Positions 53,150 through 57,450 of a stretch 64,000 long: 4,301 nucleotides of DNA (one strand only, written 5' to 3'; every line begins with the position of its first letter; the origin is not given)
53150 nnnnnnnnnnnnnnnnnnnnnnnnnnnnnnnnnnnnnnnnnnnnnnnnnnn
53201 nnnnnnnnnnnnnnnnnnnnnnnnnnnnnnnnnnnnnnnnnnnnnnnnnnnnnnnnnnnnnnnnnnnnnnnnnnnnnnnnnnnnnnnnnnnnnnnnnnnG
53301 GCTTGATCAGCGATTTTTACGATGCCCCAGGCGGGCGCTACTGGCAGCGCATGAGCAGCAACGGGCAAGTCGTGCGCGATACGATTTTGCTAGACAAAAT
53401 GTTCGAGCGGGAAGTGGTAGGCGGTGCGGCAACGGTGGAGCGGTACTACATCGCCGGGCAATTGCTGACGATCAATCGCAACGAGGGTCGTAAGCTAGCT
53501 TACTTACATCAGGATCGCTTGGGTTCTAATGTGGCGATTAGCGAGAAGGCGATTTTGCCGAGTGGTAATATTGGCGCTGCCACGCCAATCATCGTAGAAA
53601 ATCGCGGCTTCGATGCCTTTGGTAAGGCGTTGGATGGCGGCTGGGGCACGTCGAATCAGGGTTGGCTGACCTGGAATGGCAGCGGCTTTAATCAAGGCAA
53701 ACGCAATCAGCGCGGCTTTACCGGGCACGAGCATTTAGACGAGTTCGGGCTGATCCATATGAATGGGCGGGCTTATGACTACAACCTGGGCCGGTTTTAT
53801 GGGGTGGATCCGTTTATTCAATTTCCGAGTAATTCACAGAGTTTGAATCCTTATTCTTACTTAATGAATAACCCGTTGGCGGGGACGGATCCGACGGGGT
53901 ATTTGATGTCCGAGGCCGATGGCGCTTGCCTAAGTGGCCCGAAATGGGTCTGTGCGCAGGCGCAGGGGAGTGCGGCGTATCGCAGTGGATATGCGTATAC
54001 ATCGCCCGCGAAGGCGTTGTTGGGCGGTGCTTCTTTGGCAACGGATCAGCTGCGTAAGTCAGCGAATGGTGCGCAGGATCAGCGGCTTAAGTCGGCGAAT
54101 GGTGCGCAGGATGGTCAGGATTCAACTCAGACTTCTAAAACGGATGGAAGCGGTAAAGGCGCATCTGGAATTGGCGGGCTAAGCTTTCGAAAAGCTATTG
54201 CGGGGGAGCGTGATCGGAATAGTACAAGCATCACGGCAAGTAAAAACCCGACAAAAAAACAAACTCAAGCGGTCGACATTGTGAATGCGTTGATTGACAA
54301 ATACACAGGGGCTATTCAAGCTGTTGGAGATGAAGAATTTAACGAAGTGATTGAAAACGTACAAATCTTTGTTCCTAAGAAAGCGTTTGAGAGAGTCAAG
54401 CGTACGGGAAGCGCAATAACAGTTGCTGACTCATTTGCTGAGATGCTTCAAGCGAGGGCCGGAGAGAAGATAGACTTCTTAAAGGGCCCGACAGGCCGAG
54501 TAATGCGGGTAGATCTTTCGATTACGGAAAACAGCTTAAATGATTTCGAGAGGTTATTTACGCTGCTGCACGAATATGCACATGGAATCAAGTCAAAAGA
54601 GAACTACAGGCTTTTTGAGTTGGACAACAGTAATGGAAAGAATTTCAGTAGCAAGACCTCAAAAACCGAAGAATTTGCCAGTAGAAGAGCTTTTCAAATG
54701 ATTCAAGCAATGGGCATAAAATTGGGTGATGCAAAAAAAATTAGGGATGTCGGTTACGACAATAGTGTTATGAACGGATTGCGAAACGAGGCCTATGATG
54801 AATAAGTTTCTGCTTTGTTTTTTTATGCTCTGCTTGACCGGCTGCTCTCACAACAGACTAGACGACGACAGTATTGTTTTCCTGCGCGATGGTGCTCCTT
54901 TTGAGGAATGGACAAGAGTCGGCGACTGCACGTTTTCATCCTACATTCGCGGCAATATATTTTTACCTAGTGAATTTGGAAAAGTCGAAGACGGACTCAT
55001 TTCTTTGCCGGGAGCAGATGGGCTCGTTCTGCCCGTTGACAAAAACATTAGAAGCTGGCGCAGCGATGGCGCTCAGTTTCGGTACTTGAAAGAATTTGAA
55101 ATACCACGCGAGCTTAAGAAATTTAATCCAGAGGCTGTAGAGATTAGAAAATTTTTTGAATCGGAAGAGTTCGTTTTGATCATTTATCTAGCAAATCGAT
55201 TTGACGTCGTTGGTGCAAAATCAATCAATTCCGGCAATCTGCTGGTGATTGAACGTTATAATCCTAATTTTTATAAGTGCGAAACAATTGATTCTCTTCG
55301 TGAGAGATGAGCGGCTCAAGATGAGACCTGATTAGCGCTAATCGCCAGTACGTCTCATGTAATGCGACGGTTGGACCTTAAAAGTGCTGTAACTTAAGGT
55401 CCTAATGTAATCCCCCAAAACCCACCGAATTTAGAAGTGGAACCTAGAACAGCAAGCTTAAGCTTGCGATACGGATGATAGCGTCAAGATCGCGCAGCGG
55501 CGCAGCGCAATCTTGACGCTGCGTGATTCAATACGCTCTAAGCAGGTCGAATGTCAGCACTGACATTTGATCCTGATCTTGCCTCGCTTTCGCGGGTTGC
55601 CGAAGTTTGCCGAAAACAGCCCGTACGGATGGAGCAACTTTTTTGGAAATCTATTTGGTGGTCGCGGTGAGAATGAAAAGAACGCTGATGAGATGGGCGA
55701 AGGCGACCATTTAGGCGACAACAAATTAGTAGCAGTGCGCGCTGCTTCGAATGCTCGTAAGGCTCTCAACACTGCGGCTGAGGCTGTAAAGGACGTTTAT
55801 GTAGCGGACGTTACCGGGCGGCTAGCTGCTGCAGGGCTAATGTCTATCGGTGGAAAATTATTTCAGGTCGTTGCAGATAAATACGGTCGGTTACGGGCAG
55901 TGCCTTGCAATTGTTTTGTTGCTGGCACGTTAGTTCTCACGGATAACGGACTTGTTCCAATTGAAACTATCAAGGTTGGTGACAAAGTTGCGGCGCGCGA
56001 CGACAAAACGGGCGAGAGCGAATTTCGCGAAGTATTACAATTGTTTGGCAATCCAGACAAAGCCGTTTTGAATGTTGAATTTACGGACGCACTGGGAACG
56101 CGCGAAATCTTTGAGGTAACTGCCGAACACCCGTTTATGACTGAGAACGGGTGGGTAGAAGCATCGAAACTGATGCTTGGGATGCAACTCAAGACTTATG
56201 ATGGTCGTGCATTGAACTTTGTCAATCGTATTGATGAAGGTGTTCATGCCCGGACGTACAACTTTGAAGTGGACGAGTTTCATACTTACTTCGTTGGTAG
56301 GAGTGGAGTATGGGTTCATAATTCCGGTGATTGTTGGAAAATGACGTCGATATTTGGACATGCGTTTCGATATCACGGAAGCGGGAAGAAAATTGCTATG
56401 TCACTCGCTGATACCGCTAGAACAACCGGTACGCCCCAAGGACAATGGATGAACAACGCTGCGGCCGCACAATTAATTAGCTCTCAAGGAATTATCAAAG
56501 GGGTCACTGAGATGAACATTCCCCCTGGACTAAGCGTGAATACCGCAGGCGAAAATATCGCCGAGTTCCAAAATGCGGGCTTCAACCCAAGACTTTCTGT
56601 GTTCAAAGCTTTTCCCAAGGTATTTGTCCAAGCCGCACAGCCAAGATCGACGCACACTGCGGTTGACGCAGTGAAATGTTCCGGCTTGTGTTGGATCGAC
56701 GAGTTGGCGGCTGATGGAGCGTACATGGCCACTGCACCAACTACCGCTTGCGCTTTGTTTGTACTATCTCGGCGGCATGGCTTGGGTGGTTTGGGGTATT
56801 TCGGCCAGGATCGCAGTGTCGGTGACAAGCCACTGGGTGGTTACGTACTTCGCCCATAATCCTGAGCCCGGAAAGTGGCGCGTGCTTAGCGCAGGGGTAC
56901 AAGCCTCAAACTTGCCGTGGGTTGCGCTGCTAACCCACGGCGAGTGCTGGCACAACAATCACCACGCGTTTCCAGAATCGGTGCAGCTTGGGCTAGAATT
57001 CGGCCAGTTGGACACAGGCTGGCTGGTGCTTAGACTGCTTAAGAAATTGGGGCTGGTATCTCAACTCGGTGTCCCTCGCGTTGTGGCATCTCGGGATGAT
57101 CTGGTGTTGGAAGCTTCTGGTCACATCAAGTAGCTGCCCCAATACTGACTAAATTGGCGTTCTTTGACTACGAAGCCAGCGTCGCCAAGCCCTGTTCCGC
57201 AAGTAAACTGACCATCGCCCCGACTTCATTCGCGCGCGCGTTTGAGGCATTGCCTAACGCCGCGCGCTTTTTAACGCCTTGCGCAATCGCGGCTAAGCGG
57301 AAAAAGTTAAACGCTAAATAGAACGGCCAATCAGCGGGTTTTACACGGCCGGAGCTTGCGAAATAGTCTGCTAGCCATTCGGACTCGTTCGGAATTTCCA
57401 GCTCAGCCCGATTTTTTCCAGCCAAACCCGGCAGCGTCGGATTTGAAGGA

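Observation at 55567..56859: Orphan pretoxin-HINT toxin cassette: start-less, immunity-less, and reading out of frame into the desaturase remnant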

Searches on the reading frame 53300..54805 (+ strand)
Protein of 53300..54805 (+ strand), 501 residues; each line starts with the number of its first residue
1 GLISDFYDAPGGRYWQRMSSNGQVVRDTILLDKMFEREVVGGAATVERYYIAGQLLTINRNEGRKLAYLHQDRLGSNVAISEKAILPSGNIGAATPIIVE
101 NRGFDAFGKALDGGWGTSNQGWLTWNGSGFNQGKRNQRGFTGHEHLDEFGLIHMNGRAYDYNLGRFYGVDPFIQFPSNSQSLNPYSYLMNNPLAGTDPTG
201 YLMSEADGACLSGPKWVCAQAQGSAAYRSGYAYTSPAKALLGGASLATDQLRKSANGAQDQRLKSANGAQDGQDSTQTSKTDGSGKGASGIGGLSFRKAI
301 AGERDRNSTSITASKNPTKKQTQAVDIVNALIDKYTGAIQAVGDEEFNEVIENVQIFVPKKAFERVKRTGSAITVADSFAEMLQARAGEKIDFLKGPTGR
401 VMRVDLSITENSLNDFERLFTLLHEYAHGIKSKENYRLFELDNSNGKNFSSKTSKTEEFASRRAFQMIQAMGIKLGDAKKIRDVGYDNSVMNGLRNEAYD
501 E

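Call 3: search_protein_families(library=pfam, proteins=[window:53300-54805:+], max_evalue=1)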
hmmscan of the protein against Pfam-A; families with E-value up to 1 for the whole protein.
window:53300-54805:+ (501 aa): 1 family
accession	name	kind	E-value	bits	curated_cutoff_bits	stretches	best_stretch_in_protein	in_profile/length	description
PF06114.19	Peptidase_M78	-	0.043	14.1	22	1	410-447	35-69/123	IrrE N-terminal-like domain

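Call 4: search_protein_families(library=ncbifam, proteins=[window:53300-54805:+], max_evalue=1)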
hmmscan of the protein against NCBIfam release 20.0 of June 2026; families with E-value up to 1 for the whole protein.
window:53300-54805:+ (501 aa): 1 family
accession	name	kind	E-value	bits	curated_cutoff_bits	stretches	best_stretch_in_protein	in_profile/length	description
TIGR03696.1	Rhs_assc_core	domain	1.7e-15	57.3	32.5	1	133-200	12-75/76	RHS repeat-associated core domain-containing protein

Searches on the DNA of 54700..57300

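Call 46: search_rna_families(source=window, start=54700, end=57300, threshold=evalue, max_evalue=1)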
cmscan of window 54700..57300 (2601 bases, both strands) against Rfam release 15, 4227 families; matches with E-value up to 1: 0.
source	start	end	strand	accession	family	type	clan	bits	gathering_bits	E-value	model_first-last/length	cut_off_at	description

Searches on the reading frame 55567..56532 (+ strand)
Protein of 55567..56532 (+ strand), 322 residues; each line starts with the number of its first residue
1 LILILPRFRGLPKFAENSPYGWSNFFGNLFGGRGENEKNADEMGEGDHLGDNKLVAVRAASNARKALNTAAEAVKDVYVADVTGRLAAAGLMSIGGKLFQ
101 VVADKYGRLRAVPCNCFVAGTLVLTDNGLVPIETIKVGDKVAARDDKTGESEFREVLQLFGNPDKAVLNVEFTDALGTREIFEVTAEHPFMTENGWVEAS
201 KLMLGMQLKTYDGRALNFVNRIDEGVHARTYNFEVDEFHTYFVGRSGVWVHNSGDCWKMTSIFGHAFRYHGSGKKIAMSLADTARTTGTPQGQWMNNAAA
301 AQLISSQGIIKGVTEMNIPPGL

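Call 18: find_homologous_proteins(query=window:55567-56532:+, max_evalue=0.00001)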
Query window:55567-56532:+ (322 aa): 424 proteins with E <= 0.00001 among 7943 candidates; the best 120 are listed.
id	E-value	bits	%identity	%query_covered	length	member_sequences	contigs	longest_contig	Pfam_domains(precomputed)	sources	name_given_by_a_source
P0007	5.0e-216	734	100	100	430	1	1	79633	PF07591.16,PF13403.12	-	-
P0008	2.4e-53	200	59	49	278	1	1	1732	PF07591.16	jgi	jgi:hypothetical protein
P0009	1.3e-51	194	63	45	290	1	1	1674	PF07591.16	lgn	-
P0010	5.5e-46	176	40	80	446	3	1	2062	PF07591.16,PF13403.12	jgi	jgi:hypothetical protein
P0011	1.4e-37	148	44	58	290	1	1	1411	PF07591.16,PF01079.26,PF13403.12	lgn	-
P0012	2.1e-35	141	35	43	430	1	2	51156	PF07591.16,PF13403.12,PF14890.12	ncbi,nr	ncbi:hypothetical protein FACS1894116_00640 [Betaproteobacteria bacterium]|nr:hypothetical protein F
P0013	1.9e-33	134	46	50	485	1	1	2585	PF07591.16,PF25023.2,PF01079.26,PF13403.12,PF08517.18,PF03527.21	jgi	jgi:RHS repeat-associated protein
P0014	2.4e-33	134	42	59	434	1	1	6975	PF07591.16,PF25023.2,PF01079.26,PF13403.12,PF08517.18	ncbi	ncbi:MAG: polymorphic toxin-type HINT domain-containing protein [Arenicella sp.]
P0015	2.4e-33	134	49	44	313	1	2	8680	PF07591.16,PF13403.12,PF08517.18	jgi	jgi:hypothetical protein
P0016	1.8e-32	131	38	43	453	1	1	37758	PF07591.16,PF01079.26,PF13403.12,PF14890.12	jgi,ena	-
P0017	4.1e-32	130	44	56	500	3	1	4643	PF07591.16,PF15657.12,PF13403.12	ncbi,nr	ncbi:MAG: hypothetical protein MI750_11400 [Xanthomonadales bacterium]|nr:hypothetical protein [Xant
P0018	2.0e-31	128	40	64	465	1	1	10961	PF07591.16,PF13403.12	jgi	-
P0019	4.9e-31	127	44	53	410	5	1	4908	PF07591.16,PF01079.26,PF13403.12,PF14890.12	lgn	-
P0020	5.1e-31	126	39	82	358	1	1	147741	PF07591.16,PF13403.12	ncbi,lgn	ncbi:MAG: polymorphic toxin-type HINT domain-containing protein [Microcoleaceae cyanobacterium]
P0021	5.6e-31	126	49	43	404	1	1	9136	PF07591.16,PF25023.2,PF13403.12,PF03527.21,PF14890.12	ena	-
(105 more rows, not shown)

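Call 58: find_encoding_contigs(protein=P0020, flank=6000, max_places=2)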
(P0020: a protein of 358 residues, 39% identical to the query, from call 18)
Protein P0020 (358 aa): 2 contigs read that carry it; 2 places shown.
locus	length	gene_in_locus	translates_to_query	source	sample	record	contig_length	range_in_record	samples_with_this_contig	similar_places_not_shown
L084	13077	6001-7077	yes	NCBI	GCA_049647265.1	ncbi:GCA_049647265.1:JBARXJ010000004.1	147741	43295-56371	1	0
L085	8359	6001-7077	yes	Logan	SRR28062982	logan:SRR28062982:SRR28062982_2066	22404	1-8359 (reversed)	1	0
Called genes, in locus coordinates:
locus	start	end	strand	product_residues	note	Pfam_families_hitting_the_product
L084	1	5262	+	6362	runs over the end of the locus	PF05345:He_PIG, PF05345:He_PIG, PF17963:Big_9, PF05345:He_PIG, PF05593:RHS_repeat, PF25023:TEN_YD-shell, PF05593:RHS_repeat, PF25023:TEN_YD-shell, +10 more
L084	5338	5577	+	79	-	-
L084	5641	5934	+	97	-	PF15567:Imm35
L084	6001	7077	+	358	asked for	PF13403:Hint_2 (weak), PF07591:PT-HINT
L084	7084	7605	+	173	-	-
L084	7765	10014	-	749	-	PF01751:Toprim, PF01131:Topoisom_bac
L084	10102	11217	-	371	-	PF03524:CagX (weak)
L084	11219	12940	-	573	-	-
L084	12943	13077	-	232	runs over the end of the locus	-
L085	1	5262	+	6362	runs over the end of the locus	PF05345:He_PIG, PF05345:He_PIG, PF17963:Big_9, PF05345:He_PIG, PF05593:RHS_repeat, PF25023:TEN_YD-shell, PF05593:RHS_repeat, PF25023:TEN_YD-shell, +10 more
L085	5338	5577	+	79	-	-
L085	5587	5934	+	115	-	PF15567:Imm35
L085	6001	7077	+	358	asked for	PF13403:Hint_2 (weak), PF07591:PT-HINT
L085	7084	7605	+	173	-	-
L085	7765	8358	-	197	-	?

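Call 60: search_protein_families(library=pfam, proteins=[L084:7084-7605:+, L084:5338-5577:+, L084:5641-5934:+], max_evalue=1)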
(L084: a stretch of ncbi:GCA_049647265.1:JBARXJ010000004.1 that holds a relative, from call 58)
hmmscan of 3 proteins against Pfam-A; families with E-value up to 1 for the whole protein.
L084:7084-7605:+ (173 aa): 0 families

L084:5338-5577:+ (79 aa): 0 families

L084:5641-5934:+ (97 aa): 1 family
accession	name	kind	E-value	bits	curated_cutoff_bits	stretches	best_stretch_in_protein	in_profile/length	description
PF15567.11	Imm35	-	8.9e-09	35.8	27.5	1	10-73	7-69/85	Immunity protein 35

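Call 69: search_protein_families(library=ncbifam, proteins=[L084:7084-7605:+], max_evalue=1)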
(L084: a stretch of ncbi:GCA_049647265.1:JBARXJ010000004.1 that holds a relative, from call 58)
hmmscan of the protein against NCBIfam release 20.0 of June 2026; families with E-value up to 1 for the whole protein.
L084:7084-7605:+ (173 aa): 0 families
